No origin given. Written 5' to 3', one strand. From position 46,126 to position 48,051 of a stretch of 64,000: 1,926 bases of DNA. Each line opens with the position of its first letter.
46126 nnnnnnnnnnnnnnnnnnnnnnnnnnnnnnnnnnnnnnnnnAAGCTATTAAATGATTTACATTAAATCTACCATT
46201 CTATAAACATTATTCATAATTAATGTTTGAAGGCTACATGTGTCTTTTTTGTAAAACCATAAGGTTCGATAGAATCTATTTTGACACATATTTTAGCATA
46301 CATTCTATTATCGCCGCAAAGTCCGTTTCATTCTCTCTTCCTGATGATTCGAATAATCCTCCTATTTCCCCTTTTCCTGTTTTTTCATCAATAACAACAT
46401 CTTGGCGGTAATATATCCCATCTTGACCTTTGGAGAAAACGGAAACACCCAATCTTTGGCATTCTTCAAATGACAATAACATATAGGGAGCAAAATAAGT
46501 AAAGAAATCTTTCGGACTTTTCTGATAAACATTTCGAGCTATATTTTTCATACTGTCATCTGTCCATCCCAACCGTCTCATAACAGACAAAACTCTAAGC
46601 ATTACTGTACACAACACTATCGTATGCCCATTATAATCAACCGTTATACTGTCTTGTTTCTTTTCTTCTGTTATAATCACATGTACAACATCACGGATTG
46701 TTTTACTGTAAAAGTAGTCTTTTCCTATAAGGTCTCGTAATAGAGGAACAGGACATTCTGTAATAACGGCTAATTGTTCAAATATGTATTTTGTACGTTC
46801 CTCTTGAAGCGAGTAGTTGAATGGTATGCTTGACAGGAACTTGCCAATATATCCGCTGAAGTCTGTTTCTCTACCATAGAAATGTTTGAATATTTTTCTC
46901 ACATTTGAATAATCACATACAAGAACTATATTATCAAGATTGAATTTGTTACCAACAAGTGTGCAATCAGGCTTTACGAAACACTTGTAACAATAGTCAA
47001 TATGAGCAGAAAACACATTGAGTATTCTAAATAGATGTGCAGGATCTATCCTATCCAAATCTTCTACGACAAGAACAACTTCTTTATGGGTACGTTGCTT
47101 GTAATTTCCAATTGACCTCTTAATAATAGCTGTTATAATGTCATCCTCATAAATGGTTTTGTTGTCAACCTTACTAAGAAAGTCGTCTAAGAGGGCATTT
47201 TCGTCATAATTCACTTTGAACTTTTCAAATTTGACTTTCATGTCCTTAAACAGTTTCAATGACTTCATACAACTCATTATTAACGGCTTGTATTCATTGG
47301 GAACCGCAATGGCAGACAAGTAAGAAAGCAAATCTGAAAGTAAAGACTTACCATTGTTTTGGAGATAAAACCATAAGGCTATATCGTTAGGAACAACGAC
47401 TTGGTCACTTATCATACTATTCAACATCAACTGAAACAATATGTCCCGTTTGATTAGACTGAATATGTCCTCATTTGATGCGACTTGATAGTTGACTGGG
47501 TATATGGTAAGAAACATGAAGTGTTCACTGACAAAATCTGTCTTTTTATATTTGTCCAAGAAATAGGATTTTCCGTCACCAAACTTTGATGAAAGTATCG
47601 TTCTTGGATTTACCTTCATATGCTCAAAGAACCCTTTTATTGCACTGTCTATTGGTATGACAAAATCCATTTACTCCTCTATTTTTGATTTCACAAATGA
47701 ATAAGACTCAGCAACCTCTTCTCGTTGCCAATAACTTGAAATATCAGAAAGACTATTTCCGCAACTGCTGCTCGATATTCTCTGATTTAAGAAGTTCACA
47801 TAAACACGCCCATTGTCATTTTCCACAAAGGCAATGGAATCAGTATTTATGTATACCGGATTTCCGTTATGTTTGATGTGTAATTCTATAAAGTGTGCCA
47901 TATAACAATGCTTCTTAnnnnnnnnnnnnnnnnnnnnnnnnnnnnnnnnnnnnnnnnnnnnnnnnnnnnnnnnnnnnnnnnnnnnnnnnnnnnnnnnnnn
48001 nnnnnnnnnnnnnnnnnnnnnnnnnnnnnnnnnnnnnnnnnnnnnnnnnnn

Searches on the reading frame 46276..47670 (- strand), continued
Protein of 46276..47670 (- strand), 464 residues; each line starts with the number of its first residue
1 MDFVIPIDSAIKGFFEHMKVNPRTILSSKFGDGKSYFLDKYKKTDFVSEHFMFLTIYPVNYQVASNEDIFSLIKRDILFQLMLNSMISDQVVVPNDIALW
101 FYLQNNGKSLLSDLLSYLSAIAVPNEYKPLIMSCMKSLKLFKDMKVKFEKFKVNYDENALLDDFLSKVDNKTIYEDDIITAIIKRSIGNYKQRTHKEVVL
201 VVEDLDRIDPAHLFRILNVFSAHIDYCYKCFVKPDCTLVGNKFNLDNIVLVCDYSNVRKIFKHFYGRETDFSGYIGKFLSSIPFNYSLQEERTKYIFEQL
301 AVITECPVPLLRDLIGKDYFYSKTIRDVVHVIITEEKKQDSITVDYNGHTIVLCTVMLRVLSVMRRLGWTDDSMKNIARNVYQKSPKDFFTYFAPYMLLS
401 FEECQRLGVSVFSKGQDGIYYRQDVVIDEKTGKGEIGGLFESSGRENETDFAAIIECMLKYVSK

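Call 79: find_encoding_contigs(protein=P0015, flank=5000, max_places=3)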
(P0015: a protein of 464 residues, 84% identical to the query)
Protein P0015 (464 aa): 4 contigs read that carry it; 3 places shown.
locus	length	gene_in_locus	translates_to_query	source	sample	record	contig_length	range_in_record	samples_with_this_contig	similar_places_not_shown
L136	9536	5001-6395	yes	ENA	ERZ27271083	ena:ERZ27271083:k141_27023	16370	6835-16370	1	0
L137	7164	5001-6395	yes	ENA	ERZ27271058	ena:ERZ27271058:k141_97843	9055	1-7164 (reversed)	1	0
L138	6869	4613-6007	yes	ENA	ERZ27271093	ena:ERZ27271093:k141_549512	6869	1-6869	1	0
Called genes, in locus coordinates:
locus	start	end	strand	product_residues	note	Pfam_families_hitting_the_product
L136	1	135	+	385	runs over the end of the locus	PF14907:NTP_transf_5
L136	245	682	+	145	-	PF19480:DUF6016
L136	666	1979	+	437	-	PF20247:DUF6602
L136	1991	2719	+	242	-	-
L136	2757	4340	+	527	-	-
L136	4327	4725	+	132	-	-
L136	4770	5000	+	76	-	-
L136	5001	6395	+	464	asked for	-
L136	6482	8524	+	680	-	PF02463:SMC_N, PF11398:DUF2813 (weak), PF13175:AAA_15, PF13476:AAA_23, PF13514:AAA_27 (weak), PF13304:AAA_21, PF20469:OLD-like_TOPRIM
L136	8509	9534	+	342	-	?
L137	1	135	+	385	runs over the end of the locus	PF14907:NTP_transf_5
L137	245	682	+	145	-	PF19480:DUF6016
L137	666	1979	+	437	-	PF20247:DUF6602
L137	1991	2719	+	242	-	-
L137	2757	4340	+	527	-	-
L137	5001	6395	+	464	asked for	-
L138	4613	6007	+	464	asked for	-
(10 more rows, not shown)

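Call 80: find_encoding_contigs(protein=P0018, flank=5000, max_places=3)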
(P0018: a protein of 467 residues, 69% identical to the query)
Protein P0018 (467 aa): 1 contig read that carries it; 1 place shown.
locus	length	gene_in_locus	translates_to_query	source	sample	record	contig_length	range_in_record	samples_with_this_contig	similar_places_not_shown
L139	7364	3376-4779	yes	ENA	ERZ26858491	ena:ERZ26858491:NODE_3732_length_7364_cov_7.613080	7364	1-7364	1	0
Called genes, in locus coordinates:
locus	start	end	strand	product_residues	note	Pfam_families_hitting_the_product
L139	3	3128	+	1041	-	?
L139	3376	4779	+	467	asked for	-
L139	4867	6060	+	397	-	-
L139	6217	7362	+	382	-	?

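Call 81: find_encoding_contigs(protein=P0020, flank=5000, max_places=3)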
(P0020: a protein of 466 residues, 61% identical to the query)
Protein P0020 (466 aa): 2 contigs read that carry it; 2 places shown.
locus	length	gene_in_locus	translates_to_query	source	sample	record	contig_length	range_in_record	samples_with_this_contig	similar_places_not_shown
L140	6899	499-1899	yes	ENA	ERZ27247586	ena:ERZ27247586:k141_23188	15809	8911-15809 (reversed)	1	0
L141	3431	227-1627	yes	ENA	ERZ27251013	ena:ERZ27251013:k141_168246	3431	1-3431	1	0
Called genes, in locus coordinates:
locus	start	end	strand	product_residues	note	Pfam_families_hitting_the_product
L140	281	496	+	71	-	-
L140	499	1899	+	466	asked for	-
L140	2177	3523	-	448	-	PF13175:AAA_15, PF02463:SMC_N (faint), PF13304:AAA_21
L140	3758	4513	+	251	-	PF08901:DUF1847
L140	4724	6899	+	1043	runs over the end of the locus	PF13620:CarboxypepD_reg, PF13715:CarbopepD_reg_2, PF07715:Plug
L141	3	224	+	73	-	?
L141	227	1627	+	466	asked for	-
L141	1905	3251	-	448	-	PF13175:AAA_15, PF02463:SMC_N (faint), PF13304:AAA_21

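Call 86: search_dna_similar(query=window:46276-47670:-, collection=plasmids, mode=protein, max_rows=15)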
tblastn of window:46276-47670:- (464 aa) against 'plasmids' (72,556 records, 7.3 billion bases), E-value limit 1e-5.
Records with a match: 2; places in all: 2; records where one place covers at least 80% of the query: 1.
Best place of each record, by identity: <60% 2.
By first word of the organism name: Segatella 1; Prevotella 1.
By predicted mobility (MOB-suite, as given by PLSDB): non-mobilizable 2.
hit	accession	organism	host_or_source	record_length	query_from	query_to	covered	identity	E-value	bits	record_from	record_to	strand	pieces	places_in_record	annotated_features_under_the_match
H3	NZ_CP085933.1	Segatella copri DSM 18205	-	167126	2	462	99%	58.8%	1e-173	547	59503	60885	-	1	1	hypothetical protein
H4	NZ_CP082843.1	Prevotella nigrescens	-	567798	7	368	78%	31.1%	7e-33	139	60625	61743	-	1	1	hypothetical protein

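Call 87: get_annotated_region(hit=H3, flank=7000)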
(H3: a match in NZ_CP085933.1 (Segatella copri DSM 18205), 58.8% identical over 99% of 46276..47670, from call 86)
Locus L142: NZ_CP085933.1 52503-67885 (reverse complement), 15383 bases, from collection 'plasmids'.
description: Segatella copri DSM 18205 strain FDAARGOS_1573 plasmid unnamed1, complete sequence
organism: Segatella copri DSM 18205 (NCBI taxid 537011)
taxonomy: Bacteria; Bacteroidota; Bacteroidia; Bacteroidales; Prevotellaceae; Segatella; Segatella copri; Segatella copri DSM 18205
host: -; source: -; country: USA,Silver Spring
typing (MOB-suite, as given by PLSDB): non-mobilizable
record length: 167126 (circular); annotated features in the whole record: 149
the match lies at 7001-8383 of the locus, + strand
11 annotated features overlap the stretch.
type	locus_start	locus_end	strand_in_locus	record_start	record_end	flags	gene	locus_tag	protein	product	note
CDS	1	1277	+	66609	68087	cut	-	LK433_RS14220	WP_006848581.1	DUF2971 domain-containing protein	-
CDS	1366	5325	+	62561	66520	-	-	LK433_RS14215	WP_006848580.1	NACHT domain-containing protein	-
CDS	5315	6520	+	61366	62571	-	-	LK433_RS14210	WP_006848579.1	hypothetical protein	-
CDS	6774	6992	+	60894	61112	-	-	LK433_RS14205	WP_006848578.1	hypothetical protein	-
CDS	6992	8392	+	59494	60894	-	-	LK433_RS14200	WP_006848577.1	hypothetical protein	-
CDS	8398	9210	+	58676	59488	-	-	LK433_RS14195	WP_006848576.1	hypothetical protein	-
CDS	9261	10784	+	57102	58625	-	-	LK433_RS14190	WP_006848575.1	hypothetical protein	-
CDS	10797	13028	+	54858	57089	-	-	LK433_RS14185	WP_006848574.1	DEAD/DEAH box helicase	-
CDS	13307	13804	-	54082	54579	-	-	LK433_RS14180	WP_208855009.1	HAD family hydrolase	-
CDS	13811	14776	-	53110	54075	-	-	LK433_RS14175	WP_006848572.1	DNA-processing protein DprA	GO:0009294 - DNA-mediated transformation [Evidence IEA]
CDS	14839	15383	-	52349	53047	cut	-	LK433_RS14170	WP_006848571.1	phosphoribosyltransferase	-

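Call 99: search_protein_families(library=pfam, alignment_id=A1, max_evalue=0.1)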
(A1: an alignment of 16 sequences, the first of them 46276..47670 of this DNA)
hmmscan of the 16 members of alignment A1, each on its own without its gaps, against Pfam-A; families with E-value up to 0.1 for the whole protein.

A. member 1, window:46276-47670:- (464 aa): 1 family
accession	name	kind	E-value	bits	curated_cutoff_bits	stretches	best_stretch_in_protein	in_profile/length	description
PF07693.20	KAP_NTPase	-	0.077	12.7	20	0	31-221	30-176/293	KAP family P-loop domain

B. families by the number of members that match (of 16 scanned): 12 families
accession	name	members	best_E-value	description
PF07693.20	KAP_NTPase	13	2.5e-05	KAP family P-loop domain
PF13401.12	AAA_22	5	0.033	AAA domain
PF13191.12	AAA_16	4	0.00026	AAA ATPase domain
PF12686.12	DUF3800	1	0.013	Protein of unknown function (DUF3800)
PF12846.13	AAA_10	1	0.015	AAA-like domain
PF16725.10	Nucleolin_bd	1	0.017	Nucleolin binding domain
PF04545.22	Sigma70_r4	1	0.033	Sigma-70, region 4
PF06733.21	DEAD_2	1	0.033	DEAD_2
PF05613.16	Herpes_U15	1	0.037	Human herpesvirus U15 protein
PF13905.12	Thioredoxin_8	1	0.076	Thioredoxin-like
PF06810.17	Phage_scaffold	1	0.089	Phage capsid assembly scaffolding protein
PF15072.12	HROB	1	0.097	Homologous recombination OB-fold protein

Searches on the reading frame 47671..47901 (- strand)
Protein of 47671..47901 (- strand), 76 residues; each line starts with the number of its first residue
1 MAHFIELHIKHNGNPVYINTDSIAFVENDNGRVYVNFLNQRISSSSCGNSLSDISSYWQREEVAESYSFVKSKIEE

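Call 3: search_protein_families(library=pfam, proteins=[window:47671-47901:-], max_evalue=0.1)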
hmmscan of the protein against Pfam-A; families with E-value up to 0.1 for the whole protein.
window:47671-47901:- (76 aa): 0 families

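Call 4: search_protein_families(library=padloc, proteins=[window:47671-47901:-], max_evalue=0.1)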
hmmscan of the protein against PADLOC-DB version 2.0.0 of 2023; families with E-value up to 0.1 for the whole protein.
window:47671-47901:- (76 aa): 0 families

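Call 5: search_protein_families(library=ncbifam, proteins=[window:47671-47901:-], max_evalue=0.1)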
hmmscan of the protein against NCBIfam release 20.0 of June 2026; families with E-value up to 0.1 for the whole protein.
window:47671-47901:- (76 aa): 0 families

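Call 6: search_protein_families(library=phrogs, proteins=[window:47671-47901:-], max_evalue=0.1)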
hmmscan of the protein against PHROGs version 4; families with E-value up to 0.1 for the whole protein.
window:47671-47901:- (76 aa): 1 family
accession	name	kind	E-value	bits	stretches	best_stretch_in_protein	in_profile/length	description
phrog_14144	-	unknown function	0.00032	21.5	1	4-39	2-37/68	-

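Call 101: search_solved_structures(query=A5, max_evalue=10, show_alignments=1)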
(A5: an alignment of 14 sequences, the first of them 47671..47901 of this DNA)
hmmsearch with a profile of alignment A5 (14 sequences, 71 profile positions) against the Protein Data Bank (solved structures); distinct sequences matched with E-value up to 10: 8.
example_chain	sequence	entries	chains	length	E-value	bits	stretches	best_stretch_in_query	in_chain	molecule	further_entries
5xon_W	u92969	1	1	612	0.12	15.8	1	12-52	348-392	Protein that forms a complex with Spt4p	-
7wbv_W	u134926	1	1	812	0.19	15.2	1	12-52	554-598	Transcription elongation factor SPT5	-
8jh2_W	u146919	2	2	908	0.23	14.9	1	12-52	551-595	Transcription elongation factor SPT5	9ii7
6ir9_W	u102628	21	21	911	0.23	14.9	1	12-52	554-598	Spt5 | Protein that forms a complex with Spt4p | Transcription elongation factor SPT5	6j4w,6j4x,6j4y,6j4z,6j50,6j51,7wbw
1bhy_A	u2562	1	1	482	0.41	14.1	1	14-39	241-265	P64K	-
1ojt_A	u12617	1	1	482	0.42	14.1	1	14-39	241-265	SURFACE PROTEIN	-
5u25_A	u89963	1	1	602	0.52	13.8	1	14-39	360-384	Dihydrolipoamide dehydrogenase (E3 component of pyruvate and 2-oxoglutarate dehydrogenase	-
3d6w_A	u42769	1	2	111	0.73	13.3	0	18-37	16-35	Methyl-accepting/DNA response regulator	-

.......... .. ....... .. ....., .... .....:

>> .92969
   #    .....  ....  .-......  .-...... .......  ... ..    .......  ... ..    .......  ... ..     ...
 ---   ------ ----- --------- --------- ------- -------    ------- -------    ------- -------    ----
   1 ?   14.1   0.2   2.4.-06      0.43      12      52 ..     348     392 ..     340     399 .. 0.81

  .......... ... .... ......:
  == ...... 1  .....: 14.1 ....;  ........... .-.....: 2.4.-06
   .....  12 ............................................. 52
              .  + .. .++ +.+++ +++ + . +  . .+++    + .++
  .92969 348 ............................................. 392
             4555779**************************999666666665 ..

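Call 102: search_protein_families(library=pfam, alignment_id=A5, max_evalue=1)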
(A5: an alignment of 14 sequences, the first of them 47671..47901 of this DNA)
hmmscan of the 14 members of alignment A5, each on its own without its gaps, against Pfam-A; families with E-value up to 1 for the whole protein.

A. member 1, window:47671-47901:- (76 aa): 0 families

B. families by the number of members that match (of 14 scanned): 9 families
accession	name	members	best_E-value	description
PF06289.16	FlbD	6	0.013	Flagellar and Swarming motility proteins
PF23288.1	KOW6_SPT5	1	0.0022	Transcription elongation factor SPT5, sixth KOW domain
PF16283.10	DUF4929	1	0.023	Domain of unknown function (DUF4929)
PF16156.12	DUF4864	1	0.024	Domain of unknown function (DUF4864)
PF23932.1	SP10_terminator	1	0.045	Phage termination protein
PF14626.12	RNase_Zc3h12a_2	1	0.053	Zc3h12a-like Ribonuclease NYN domain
PF18064.7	CB_ParB_C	1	0.069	Centromere-binding protein ParB C-terminal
PF21109.2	Stonustoxin_helical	1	0.12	Stonustoxin helical domain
PF24253.1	DUF7454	1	0.14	Domain of unknown function (DUF7454)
